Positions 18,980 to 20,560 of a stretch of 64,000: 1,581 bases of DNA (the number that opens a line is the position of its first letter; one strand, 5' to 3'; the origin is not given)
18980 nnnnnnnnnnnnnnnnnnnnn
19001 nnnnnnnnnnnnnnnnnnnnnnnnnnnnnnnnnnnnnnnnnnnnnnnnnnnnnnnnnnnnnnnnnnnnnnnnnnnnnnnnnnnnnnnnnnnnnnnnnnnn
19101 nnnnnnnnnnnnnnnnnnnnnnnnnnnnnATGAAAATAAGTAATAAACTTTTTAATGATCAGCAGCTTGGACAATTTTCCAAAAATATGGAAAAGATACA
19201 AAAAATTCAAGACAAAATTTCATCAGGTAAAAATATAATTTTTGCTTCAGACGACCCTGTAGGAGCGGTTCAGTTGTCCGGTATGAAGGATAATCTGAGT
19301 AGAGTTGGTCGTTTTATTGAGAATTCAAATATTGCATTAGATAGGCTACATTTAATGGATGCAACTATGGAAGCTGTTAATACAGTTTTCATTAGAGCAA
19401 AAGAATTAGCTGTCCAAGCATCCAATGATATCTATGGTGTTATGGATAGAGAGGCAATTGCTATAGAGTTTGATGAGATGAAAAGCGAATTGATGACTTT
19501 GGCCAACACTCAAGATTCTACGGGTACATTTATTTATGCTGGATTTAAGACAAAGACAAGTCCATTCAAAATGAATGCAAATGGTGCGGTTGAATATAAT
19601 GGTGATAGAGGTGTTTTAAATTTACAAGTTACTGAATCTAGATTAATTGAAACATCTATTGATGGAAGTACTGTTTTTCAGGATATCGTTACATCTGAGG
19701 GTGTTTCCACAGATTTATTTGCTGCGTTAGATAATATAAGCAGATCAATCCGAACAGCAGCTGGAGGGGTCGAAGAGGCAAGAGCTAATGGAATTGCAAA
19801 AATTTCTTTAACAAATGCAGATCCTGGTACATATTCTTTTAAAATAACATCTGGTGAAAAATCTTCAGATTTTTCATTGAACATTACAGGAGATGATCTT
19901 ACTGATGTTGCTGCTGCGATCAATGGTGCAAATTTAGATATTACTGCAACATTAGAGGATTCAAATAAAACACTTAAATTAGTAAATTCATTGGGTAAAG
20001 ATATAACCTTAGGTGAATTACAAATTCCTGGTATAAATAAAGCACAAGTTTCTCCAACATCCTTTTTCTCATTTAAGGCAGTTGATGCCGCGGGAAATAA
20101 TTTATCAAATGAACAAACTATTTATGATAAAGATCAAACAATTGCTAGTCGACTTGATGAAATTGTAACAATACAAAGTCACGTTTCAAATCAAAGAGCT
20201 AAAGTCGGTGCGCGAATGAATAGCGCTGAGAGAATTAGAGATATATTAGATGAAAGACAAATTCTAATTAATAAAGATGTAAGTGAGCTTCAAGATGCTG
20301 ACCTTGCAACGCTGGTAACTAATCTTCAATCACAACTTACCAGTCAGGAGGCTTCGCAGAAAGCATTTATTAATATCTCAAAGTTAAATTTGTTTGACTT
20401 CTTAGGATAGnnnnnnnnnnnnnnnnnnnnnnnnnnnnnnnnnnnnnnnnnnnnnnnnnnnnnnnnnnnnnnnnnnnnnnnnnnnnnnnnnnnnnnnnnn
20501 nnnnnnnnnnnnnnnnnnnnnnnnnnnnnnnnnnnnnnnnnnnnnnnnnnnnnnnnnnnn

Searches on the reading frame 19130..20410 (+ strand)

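Call 6: search_protein_families(library=pfam, proteins=[window:19130-20410:+], max_evalue=0.001)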
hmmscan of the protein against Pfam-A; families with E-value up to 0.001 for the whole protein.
window:19130-20410:+ (426 aa): 2 families
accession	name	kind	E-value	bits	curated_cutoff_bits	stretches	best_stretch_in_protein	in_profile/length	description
PF00669.25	Flagellin_N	-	3.2e-18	66.6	26.6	1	15-140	13-138/139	Bacterial flagellin N-terminal helical region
PF00700.27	Flagellin_C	-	8.5e-06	26.4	23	1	348-425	7-86/86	Bacterial flagellin C-terminal helical region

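Call 62: search_protein_families(library=ncbifam, proteins=[window:19130-20410:+], max_evalue=0.01)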
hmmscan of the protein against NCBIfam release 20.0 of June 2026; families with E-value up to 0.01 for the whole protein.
window:19130-20410:+ (426 aa): 22 families
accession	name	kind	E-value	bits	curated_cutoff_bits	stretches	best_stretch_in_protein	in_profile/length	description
TIGR02550.1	flagell_flgL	equivalog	1.6e-68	231.8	127.2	1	3-425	2-387/387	flagellar hook-associated protein FlgL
NF009361.0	PRK12717.1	equivalog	2.8e-48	164.7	407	2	1-243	1-237/524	flagellar hook-associated protein 3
NF005187.0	PRK06663.1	equivalog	2.3e-38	132.1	337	2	1-183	2-198/419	flagellar hook-associated protein 3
NF005980.0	PRK08073.1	equivalog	1.5e-22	80.2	291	2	12-187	12-182/287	flagellar hook-associated protein 3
NF009362.0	PRK12718.1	equivalog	1.2e-18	67.5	602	1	1-189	1-189/510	flagellar hook-associated protein FlgL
NF006265.0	PRK08412.1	equivalog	3.6e-14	51.9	749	1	13-184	13-179/827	flagellar hook-associated protein FlgL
NF011282.0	PRK14692.1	equivalog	2.2e-12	46.1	878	1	1-167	1-162/749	flagellar hook-associated protein FlgL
NF009445.0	PRK12803.1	equivalog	6.7e-12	45.3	450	1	18-126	18-126/335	flagellin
NF009447.0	PRK12805.1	equivalog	1.7e-10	40.9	404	1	12-129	12-129/287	FliC/FljB family flagellin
NF006466.0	PRK08869.1-1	subfamily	7.1e-10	38.9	426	1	19-409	21-359/377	flagellin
NF006469.0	PRK08869.1-4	equivalog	1.1e-09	38.2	627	1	18-151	20-152/377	flagellin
NF009449.0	PRK12807.1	subfamily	2.5e-09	37.1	347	1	17-138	17-138/287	flagellin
NF009444.0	PRK12802.1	equivalog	7.6e-08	32.2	332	1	26-155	28-156/282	flagellin domain-containing protein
NF006468.0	PRK08869.1-3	subfamily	7.9e-08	31.7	436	1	17-151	19-152/378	polar flagellin E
NF009450.0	PRK12808.1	equivalog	1.2e-06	28.4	476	1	18-126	18-126/476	flagellin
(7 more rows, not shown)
